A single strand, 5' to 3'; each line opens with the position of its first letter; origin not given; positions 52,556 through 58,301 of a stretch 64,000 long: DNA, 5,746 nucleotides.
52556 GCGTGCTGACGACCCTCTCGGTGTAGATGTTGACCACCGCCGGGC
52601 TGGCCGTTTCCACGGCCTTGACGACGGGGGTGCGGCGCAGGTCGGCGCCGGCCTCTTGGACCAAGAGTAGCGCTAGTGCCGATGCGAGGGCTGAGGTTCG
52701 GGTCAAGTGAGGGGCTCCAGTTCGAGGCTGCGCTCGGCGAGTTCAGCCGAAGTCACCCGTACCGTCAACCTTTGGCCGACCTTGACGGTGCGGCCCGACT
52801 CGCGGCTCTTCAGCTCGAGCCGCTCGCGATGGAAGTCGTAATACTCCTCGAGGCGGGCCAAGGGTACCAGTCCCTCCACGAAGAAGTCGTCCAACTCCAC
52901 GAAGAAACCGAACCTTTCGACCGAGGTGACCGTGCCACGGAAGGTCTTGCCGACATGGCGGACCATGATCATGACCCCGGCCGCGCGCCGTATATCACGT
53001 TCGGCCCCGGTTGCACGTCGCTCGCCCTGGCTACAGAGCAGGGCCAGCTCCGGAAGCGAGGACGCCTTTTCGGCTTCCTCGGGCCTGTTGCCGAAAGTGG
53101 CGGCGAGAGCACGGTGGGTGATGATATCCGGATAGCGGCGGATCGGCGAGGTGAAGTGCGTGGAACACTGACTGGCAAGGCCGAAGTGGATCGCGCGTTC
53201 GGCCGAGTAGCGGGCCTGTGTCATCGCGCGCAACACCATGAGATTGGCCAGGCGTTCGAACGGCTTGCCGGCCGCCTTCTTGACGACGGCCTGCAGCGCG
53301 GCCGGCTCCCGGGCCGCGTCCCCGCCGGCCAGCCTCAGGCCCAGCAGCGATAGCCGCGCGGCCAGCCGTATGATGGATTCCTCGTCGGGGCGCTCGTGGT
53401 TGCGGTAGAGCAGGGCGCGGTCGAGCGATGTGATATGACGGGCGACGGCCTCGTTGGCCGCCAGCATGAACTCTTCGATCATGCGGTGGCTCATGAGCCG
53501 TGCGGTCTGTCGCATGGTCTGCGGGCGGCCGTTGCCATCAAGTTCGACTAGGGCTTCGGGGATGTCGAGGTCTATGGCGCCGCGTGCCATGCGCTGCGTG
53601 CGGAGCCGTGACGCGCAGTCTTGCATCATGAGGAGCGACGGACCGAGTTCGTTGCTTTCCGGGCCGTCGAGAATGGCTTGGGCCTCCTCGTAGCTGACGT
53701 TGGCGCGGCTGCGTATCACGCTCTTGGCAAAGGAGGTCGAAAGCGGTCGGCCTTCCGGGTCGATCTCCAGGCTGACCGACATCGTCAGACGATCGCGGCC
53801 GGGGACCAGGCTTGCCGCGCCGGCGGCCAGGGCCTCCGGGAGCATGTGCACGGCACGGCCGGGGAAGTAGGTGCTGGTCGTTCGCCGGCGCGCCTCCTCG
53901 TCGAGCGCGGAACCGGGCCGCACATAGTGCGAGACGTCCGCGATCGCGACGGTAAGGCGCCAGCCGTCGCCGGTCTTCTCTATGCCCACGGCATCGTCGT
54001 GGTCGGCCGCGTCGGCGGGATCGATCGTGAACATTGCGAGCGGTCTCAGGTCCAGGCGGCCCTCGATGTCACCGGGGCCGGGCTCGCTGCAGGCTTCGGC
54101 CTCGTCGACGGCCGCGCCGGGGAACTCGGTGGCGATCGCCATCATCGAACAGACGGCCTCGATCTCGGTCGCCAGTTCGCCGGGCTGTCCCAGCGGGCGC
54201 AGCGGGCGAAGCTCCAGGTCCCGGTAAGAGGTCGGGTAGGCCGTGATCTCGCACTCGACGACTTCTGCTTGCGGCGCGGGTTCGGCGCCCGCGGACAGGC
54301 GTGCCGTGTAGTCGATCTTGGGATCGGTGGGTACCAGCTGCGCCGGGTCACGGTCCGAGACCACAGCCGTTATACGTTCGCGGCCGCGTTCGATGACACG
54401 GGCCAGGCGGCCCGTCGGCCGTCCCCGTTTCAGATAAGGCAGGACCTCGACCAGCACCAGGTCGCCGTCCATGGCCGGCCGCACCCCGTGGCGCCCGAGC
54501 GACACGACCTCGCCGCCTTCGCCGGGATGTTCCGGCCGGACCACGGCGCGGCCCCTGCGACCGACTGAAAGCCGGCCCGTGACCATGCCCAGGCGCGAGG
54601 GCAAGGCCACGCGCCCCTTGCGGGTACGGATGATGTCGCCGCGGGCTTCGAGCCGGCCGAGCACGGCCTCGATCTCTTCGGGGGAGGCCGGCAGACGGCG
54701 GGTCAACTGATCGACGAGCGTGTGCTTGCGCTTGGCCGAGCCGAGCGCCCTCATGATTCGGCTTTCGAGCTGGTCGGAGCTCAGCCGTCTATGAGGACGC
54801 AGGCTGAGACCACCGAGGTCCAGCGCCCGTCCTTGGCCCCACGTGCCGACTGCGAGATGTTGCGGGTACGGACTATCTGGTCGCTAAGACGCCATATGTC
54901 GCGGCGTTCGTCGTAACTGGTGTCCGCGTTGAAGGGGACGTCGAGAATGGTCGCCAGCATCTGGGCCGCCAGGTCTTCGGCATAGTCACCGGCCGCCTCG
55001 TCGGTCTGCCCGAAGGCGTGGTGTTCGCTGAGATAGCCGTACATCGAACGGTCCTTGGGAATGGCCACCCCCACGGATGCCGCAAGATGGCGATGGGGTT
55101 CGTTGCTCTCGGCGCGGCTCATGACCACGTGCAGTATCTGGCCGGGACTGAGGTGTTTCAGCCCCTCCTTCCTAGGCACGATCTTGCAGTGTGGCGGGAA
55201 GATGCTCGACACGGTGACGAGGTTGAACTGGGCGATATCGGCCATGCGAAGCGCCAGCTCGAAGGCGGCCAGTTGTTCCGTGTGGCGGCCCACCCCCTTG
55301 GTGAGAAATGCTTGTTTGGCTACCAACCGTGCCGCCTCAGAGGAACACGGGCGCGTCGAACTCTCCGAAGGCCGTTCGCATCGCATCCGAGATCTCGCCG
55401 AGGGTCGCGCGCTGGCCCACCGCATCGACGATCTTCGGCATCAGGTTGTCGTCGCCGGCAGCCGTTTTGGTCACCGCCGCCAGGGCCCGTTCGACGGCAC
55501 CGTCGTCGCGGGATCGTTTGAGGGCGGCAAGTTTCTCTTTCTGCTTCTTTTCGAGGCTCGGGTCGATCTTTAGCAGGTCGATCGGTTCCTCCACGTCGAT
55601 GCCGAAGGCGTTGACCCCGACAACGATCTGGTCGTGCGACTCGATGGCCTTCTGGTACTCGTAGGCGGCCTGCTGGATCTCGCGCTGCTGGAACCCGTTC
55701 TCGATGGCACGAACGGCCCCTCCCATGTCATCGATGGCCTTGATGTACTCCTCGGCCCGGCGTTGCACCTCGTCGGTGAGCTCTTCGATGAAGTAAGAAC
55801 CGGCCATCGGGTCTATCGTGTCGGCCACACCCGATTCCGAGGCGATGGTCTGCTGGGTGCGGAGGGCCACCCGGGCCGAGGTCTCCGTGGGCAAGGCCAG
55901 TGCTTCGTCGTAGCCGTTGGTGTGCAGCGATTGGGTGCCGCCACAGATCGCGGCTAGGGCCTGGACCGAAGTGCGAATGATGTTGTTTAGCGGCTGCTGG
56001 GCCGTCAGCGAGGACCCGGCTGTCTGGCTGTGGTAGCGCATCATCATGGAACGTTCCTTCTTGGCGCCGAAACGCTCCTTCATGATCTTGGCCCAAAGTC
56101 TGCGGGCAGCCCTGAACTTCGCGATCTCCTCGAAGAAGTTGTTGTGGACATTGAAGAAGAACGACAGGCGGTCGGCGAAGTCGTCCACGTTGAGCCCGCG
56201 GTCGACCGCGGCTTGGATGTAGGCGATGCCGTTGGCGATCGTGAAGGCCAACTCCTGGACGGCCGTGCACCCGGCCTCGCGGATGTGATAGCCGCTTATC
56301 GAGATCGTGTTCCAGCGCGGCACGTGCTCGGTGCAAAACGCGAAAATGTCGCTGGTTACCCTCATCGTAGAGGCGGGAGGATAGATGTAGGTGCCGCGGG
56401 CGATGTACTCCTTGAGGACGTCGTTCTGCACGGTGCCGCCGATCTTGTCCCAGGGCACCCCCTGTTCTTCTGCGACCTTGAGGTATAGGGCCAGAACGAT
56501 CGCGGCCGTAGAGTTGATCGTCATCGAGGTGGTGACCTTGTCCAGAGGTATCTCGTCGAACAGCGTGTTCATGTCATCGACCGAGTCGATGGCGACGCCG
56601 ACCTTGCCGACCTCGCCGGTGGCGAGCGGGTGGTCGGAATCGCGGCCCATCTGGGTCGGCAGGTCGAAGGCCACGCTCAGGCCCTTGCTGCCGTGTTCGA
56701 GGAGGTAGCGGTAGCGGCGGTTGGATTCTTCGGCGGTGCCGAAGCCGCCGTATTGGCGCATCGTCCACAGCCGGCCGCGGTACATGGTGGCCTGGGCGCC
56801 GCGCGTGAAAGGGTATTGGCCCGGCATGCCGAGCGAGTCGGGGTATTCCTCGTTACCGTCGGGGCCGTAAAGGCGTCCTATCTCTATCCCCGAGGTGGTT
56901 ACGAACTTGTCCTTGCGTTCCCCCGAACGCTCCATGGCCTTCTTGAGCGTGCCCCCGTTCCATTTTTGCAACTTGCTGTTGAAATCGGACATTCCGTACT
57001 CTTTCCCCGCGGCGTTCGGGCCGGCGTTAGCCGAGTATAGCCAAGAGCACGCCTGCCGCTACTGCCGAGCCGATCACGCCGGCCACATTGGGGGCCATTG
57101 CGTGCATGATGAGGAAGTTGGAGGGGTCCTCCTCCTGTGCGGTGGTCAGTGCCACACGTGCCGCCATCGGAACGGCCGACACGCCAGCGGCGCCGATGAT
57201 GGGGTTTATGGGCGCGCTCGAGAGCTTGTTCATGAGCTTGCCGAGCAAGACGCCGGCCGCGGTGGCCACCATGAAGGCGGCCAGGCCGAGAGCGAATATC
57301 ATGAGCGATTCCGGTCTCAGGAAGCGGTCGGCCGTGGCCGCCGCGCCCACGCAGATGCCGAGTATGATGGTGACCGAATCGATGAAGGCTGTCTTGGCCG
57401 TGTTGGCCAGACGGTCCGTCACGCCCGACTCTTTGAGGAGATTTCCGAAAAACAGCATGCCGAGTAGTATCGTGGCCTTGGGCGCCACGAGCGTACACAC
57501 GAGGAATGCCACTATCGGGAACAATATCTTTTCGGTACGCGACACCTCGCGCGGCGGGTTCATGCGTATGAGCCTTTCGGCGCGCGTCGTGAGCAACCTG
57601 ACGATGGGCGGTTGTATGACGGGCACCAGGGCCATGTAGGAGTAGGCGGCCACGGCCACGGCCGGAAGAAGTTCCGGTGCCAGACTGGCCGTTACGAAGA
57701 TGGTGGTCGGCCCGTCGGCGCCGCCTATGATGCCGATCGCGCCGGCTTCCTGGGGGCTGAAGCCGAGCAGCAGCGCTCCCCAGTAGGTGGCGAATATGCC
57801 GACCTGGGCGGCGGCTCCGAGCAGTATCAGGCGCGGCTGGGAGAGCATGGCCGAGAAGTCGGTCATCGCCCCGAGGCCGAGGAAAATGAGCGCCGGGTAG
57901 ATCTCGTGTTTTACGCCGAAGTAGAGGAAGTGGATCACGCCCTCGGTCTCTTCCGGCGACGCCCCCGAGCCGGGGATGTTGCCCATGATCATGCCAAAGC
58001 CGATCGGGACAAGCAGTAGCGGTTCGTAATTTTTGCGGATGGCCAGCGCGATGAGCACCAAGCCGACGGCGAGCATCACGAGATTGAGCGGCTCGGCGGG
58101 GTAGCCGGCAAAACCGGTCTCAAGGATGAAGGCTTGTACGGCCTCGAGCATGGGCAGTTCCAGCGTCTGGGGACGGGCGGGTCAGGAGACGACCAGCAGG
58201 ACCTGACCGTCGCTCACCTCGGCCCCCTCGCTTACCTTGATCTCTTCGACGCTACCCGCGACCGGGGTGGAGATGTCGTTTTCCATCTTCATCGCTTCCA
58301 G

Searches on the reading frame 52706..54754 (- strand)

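Call 69: search_protein_families(library=pfam, proteins=[window:52706-54754:-], max_evalue=0.00001)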
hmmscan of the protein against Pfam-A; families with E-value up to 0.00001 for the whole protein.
window:52706-54754:- (683 aa): 3 families
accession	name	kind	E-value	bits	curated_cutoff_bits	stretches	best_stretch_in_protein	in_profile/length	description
PF00773.25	RNB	-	5.1e-102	341.9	29.3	1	233-553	1-323/326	RNB domain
PF00575.29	S1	-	1.6e-11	44.8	22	1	601-679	4-71/74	S1 RNA binding domain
PF17876.7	CSD2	-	4.7e-08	33.4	26.2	0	141-212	3-74/74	Cold shock domain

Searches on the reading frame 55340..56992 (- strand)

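Call 69: search_protein_families(library=pfam, proteins=[window:55340-56992:-], max_evalue=0.00001)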
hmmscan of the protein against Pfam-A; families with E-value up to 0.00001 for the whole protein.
window:55340-56992:- (551 aa): 1 family
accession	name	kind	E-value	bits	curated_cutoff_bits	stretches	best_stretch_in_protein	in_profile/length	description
PF01642.28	MM_CoA_mutase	-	2.8e-229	762.4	22.1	1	32-543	2-512/512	Methylmalonyl-CoA mutase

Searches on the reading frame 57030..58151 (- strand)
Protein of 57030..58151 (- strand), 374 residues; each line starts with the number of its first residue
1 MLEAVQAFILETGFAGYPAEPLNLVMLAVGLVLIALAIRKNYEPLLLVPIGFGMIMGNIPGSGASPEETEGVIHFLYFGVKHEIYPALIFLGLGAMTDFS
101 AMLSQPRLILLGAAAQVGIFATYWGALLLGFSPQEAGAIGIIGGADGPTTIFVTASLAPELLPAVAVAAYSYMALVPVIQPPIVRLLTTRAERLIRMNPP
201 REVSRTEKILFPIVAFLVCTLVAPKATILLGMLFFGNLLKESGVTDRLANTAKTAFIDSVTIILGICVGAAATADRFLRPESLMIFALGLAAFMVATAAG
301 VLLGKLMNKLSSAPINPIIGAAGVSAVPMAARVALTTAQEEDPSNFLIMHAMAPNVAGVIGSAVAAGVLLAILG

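Call 69: search_protein_families(library=pfam, proteins=[window:57030-58151:-], max_evalue=0.00001)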
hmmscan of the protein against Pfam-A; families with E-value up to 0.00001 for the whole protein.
window:57030-58151:- (374 aa): 1 family
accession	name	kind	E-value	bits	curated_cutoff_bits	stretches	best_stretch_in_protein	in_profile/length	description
PF03977.18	OAD_beta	-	5e-150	499.8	31.6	1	23-373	2-349/349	Na+-transporting oxaloacetate decarboxylase beta subunit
